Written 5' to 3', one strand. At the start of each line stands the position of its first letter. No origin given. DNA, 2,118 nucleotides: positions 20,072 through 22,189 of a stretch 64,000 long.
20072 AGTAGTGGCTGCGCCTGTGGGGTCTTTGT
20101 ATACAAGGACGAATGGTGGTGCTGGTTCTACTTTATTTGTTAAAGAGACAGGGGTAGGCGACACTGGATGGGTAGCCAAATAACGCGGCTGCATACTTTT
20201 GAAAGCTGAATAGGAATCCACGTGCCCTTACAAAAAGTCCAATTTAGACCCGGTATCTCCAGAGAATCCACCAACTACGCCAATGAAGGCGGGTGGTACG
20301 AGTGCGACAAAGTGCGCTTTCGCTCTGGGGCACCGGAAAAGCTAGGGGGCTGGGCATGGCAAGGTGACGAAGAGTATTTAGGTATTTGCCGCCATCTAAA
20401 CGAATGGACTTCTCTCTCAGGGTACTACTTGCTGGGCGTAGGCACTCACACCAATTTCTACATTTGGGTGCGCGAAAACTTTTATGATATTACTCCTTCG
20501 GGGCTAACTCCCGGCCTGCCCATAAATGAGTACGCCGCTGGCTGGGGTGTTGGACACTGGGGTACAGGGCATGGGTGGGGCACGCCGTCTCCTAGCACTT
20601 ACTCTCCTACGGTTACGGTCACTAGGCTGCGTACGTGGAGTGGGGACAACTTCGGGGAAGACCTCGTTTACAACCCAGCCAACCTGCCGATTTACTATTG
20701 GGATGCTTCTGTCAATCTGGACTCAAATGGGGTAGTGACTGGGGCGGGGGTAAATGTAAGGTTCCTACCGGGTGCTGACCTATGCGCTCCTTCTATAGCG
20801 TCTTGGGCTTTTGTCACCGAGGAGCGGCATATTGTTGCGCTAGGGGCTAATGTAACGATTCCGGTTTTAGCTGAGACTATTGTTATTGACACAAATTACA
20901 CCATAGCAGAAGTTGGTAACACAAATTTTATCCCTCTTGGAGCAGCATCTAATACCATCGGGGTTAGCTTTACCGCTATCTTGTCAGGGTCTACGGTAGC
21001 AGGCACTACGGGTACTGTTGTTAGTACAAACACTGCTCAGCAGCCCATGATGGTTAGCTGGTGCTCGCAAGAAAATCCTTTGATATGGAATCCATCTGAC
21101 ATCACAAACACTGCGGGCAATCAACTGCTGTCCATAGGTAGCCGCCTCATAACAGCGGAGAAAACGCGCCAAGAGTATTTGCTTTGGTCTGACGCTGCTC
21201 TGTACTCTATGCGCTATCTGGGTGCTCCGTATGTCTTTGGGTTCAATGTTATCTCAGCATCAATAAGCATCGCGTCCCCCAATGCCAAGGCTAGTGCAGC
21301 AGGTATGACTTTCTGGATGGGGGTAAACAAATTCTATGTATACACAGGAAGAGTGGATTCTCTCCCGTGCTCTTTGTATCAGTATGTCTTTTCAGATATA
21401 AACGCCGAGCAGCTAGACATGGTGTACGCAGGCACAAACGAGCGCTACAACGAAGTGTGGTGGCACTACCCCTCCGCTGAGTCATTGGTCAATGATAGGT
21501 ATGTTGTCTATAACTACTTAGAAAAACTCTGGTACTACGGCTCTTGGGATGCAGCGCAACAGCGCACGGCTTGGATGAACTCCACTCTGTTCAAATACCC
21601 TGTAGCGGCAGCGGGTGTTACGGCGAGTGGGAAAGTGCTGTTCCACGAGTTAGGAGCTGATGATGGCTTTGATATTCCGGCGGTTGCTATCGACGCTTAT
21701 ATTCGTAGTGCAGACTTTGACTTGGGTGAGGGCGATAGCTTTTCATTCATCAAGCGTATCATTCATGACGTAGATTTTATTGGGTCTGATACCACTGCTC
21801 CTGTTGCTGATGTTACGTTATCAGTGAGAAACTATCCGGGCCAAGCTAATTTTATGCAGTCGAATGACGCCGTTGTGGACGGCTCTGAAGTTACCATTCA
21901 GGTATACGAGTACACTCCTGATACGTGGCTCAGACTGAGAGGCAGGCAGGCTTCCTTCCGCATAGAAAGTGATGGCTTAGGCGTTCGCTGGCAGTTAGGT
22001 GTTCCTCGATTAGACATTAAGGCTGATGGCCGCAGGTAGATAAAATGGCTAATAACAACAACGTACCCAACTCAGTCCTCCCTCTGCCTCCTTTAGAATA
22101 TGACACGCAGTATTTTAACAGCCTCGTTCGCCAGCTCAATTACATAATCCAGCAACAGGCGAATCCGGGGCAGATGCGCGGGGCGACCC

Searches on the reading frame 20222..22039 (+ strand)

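Call 64: search_protein_families(library=phrogs, proteins=[window:20222-22039:+], max_evalue=0.001)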
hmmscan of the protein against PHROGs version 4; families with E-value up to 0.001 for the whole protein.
window:20222-22039:+ (605 aa): 1 family
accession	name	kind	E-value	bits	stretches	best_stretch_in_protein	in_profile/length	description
phrog_3287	-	head and packaging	1.8e-56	193.1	1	3-605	5-524/524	virion structural protein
